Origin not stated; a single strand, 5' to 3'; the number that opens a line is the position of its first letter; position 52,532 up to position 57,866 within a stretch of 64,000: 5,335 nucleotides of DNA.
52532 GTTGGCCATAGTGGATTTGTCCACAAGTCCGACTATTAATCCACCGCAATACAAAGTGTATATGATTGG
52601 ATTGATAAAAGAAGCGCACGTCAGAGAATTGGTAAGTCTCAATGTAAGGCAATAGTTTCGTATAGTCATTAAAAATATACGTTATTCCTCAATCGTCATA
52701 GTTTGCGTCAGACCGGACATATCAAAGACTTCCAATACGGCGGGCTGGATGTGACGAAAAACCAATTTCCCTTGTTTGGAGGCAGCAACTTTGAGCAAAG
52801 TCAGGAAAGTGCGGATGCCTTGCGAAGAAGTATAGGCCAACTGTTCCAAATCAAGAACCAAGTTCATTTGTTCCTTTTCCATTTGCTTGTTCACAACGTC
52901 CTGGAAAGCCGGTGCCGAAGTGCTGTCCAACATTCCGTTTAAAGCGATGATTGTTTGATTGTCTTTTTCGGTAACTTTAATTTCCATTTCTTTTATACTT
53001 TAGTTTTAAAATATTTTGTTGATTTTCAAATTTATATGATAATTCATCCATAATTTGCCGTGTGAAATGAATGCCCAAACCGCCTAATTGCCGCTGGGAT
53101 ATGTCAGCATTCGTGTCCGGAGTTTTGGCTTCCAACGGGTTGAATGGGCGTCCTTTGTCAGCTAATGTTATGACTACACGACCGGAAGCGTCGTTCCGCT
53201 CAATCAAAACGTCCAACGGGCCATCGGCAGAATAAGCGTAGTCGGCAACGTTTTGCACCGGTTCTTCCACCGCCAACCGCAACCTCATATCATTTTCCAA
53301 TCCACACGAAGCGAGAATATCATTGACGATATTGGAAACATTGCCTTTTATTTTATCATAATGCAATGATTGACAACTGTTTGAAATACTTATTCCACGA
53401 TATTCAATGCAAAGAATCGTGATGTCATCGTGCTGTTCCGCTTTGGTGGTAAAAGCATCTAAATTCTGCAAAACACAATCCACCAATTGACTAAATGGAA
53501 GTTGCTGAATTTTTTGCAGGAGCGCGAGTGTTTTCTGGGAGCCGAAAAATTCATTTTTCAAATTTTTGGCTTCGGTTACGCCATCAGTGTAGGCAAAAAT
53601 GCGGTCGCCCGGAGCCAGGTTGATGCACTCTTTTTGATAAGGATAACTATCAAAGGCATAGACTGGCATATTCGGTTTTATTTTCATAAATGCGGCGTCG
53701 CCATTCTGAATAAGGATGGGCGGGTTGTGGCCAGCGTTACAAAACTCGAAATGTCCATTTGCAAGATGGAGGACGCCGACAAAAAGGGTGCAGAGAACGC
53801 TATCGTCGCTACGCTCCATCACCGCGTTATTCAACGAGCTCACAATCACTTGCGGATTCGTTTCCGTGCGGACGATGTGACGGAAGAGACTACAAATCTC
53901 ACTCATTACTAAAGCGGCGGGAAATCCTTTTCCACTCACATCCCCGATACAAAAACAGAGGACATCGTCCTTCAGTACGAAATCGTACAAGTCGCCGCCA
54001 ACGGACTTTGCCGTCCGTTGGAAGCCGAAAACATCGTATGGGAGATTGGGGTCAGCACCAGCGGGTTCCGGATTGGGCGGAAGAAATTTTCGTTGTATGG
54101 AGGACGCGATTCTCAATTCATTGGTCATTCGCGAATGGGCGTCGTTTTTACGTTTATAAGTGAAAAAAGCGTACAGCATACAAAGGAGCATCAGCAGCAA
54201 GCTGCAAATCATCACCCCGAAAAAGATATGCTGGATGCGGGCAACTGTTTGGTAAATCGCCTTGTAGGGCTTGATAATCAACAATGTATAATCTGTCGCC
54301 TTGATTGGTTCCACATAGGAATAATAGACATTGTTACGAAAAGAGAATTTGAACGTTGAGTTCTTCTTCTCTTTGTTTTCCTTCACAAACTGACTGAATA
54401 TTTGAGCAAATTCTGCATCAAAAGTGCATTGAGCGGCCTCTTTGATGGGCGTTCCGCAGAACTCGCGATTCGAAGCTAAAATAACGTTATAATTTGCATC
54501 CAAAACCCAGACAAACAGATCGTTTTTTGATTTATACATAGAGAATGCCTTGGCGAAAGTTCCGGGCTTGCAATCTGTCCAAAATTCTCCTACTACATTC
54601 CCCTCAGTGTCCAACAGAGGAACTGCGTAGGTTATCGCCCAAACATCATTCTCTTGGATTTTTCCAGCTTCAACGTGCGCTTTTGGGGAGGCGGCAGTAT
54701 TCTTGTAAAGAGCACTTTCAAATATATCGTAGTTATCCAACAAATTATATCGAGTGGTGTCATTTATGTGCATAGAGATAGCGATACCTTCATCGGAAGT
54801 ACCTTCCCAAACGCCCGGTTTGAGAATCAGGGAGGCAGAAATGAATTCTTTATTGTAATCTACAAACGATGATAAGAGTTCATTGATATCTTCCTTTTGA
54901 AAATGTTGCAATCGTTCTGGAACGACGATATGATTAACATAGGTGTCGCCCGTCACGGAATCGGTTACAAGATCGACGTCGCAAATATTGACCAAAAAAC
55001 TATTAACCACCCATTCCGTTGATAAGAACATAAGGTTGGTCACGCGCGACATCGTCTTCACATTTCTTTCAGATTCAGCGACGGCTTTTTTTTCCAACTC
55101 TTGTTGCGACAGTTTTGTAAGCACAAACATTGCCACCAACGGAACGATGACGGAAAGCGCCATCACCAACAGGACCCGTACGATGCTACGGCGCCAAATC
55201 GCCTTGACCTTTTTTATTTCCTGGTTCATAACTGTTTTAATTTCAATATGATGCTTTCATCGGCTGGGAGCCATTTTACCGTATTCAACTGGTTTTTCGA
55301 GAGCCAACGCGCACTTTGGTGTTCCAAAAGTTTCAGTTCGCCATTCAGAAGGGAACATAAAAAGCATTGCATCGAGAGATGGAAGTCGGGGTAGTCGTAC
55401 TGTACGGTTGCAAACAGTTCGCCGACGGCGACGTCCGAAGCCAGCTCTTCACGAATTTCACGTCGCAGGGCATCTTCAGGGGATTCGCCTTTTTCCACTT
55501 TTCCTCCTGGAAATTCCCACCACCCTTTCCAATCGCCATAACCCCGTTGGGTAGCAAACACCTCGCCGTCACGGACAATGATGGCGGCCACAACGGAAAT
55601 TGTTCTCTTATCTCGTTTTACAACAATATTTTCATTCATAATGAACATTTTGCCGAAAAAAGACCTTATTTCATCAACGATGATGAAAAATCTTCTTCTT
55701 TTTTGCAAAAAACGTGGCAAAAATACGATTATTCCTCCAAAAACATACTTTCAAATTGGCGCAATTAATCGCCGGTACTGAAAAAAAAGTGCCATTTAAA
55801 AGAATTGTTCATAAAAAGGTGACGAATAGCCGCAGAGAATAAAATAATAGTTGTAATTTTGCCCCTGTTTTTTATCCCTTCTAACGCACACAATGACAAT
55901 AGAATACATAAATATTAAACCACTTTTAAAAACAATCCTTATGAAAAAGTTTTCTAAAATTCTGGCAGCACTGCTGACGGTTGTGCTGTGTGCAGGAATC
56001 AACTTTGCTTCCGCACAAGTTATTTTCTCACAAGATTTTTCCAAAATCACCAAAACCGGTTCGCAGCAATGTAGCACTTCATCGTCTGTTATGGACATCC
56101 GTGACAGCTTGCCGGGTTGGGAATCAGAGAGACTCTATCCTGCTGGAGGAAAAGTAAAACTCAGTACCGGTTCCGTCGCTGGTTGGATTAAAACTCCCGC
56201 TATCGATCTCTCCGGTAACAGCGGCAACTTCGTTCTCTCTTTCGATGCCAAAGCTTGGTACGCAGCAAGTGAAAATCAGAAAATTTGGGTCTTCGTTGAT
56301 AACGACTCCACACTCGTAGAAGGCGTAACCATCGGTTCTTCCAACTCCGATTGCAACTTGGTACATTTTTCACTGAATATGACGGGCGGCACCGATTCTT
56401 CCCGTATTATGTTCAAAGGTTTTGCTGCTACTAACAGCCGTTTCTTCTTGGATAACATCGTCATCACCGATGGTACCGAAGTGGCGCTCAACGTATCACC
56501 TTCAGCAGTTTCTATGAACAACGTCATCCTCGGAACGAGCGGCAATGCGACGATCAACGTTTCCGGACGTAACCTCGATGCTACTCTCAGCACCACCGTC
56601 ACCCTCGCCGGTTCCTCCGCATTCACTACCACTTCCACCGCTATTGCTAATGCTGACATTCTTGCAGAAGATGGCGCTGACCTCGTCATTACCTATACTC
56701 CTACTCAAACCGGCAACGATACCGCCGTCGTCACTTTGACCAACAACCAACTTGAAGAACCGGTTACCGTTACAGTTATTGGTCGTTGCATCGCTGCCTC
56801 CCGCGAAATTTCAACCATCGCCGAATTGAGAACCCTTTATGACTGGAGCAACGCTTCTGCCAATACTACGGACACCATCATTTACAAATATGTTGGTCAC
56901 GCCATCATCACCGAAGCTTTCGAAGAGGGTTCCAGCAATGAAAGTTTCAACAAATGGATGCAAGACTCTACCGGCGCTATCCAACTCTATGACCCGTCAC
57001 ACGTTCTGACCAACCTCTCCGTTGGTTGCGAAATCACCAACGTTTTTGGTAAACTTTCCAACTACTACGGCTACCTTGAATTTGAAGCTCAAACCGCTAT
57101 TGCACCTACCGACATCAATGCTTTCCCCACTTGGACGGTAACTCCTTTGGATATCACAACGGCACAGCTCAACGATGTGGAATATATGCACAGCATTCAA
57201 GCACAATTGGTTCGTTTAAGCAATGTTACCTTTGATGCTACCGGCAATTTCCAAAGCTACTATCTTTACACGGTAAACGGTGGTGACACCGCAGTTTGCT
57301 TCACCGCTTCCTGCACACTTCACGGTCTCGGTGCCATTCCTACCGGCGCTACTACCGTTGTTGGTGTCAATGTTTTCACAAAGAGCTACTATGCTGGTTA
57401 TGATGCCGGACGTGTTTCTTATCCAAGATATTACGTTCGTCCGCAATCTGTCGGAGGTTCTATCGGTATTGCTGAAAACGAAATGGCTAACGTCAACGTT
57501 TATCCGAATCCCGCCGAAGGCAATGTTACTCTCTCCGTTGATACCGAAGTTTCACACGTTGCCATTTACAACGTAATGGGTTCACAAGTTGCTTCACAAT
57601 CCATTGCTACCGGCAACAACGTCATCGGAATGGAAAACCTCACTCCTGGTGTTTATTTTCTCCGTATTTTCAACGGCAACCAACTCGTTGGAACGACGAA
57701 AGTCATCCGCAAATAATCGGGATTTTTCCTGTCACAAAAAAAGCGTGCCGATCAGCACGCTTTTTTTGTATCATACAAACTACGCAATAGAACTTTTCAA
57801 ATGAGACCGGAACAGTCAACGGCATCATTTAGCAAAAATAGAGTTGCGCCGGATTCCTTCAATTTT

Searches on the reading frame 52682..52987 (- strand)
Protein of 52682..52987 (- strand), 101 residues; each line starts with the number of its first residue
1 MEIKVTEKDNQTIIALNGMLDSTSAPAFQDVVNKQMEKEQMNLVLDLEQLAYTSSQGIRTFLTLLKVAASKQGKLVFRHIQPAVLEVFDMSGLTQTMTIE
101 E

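Call 73: search_protein_families(library=ncbifam, proteins=[window:52682-52987:-], max_evalue=0.00001)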
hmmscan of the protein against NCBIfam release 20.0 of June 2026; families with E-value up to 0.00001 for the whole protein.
window:52682-52987:- (101 aa): 2 families
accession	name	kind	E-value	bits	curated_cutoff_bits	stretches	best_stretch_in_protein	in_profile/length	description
TIGR00377.1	ant_ant_sig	superfamily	1.6e-21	76.2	53.45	1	1-101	3-104/108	anti-sigma factor antagonist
TIGR02886.1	spore_II_AA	equivalog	8.3e-14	51.5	114.75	1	4-100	2-99/106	anti-sigma F factor antagonist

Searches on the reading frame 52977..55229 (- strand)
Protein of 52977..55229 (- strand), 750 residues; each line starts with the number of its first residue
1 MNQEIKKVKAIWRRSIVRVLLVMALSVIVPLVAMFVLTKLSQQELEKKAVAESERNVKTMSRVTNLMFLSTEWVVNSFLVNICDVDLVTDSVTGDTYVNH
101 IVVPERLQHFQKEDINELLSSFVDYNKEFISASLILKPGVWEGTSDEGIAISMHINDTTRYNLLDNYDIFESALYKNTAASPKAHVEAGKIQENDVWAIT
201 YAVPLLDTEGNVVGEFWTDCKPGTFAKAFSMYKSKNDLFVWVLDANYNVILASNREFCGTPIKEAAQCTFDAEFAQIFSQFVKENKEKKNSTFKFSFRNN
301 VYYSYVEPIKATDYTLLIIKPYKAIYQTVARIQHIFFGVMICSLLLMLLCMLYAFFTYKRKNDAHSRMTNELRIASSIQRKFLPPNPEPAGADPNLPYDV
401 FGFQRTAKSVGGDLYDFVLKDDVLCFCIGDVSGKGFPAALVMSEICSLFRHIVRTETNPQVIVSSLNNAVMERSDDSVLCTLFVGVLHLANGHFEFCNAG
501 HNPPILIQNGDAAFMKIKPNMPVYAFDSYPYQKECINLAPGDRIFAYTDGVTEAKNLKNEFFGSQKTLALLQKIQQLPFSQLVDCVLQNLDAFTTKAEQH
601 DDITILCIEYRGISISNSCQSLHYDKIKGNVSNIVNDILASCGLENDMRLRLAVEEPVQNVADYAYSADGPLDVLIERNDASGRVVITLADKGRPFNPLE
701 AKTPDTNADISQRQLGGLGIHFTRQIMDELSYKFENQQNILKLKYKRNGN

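Call 26: search_protein_families(library=pfam, proteins=[window:52977-55229:-], max_evalue=0.0001)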
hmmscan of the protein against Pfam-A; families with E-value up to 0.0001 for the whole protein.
window:52977-55229:- (750 aa): 3 families
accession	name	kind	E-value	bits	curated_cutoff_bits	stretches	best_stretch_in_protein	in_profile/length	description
PF07228.17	SpoIIE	-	3.2e-50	171.2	25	1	421-610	2-191/192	Stage II sporulation protein E (SpoIIE)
PF13581.12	HATPase_c_2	-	1.5e-16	61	27.4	1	631-743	11-125/127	Histidine kinase-like ATPase domain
PF02743.24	dCache_1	-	1.1e-07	32.1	45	1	105-318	44-239/240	Cache domain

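Call 57: find_homologous_proteins(query=window:52977-55229:-, max_evalue=1e-40)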
Query window:52977-55229:- (750 aa): 5460 proteins with E <= 1e-40 among 8000 candidates; the best 120 are listed.
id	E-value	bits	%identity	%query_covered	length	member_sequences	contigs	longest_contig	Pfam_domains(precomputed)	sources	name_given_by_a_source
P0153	0.0e+0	1718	100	100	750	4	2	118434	PF02743.25,PF13581.13,PF07228.18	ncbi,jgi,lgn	-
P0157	9.6e-213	727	46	98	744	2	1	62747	PF02743.25,PF13581.13,PF07228.18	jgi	-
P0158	1.7e-211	723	45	98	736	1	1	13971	PF13581.13,PF07228.18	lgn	-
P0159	3.0e-204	699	45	98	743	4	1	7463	PF13581.13,PF07228.18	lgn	-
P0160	3.4e-201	689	44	99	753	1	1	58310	PF02743.25,PF13581.13,PF07228.18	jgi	-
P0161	6.3e-200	684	45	98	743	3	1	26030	PF13581.13,PF07228.18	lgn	-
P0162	1.2e-197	677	44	98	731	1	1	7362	PF02743.25,PF13581.13,PF07228.18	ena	-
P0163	8.6e-196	671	42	99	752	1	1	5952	PF02743.25,PF13581.13,PF07228.18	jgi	-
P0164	1.3e-195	670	43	99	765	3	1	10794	PF13581.13,PF07228.18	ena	-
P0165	1.3e-195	670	43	98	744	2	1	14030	PF13581.13,PF07228.18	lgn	-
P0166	2.4e-191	656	42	99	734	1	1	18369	PF13581.13,PF07228.18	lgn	-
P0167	2.5e-191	656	44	98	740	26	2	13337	PF02743.25,PF13581.13,PF07228.18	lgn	-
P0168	3.7e-190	652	44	98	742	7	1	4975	PF02743.25,PF13581.13,PF07228.18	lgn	-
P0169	1.0e-187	644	42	99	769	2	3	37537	PF13581.13,PF07228.18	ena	-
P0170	3.7e-185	636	43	98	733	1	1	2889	PF02743.25,PF13581.13,PF07228.18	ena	-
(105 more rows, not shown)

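Call 73: search_protein_families(library=ncbifam, proteins=[window:52977-55229:-], max_evalue=0.00001)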
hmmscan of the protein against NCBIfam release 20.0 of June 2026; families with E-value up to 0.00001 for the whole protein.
window:52977-55229:- (750 aa): 3 families
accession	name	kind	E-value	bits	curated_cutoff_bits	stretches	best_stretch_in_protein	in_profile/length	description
NF038263.1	prot_phos_SiaA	equivalog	1.9e-10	39.9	700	1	362-608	405-655/658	biofilm regulation protein phosphatase SiaA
TIGR02865.1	spore_II_E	equivalog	4.9e-08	31.5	490.8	1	407-606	563-759/764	stage II sporulation protein E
NF003144.0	PRK04069.1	equivalog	2.3e-07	30.3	145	1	650-747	43-144/161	anti-sigma B factor RsbW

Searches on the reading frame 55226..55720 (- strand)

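Call 26: search_protein_families(library=pfam, proteins=[window:55226-55720:-], max_evalue=0.0001)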
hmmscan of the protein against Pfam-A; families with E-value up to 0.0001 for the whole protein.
window:55226-55720:- (164 aa): 3 families
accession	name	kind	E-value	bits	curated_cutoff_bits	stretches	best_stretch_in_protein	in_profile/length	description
PF00293.34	NUDIX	-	5.4e-22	78.7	21.1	1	41-155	4-128/134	NUDIX domain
PF14815.12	NUDIX_4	-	7.1e-19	68.1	35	1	44-158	2-111/113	NUDIX domain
PF22327.2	Nudt16-like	-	2.5e-05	24.7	27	1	66-149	33-104/161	U8 snoRNA-decapping enzyme-like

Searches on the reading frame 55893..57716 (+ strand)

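Call 26: search_protein_families(library=pfam, proteins=[window:55893-57716:+], max_evalue=0.0001)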
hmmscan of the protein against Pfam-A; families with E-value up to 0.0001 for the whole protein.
window:55893-57716:+ (607 aa): 2 families
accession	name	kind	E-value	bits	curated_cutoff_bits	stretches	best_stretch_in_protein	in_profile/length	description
PF18962.6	Por_Secre_tail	-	4.3e-12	46.6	27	1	536-604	1-73/75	Secretion system C-terminal sorting domain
PF15780.11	ASH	-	2.8e-06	27.8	27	1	204-287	12-93/98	Abnormal spindle-like microcephaly-assoc'd, ASPM-SPD-2-Hydin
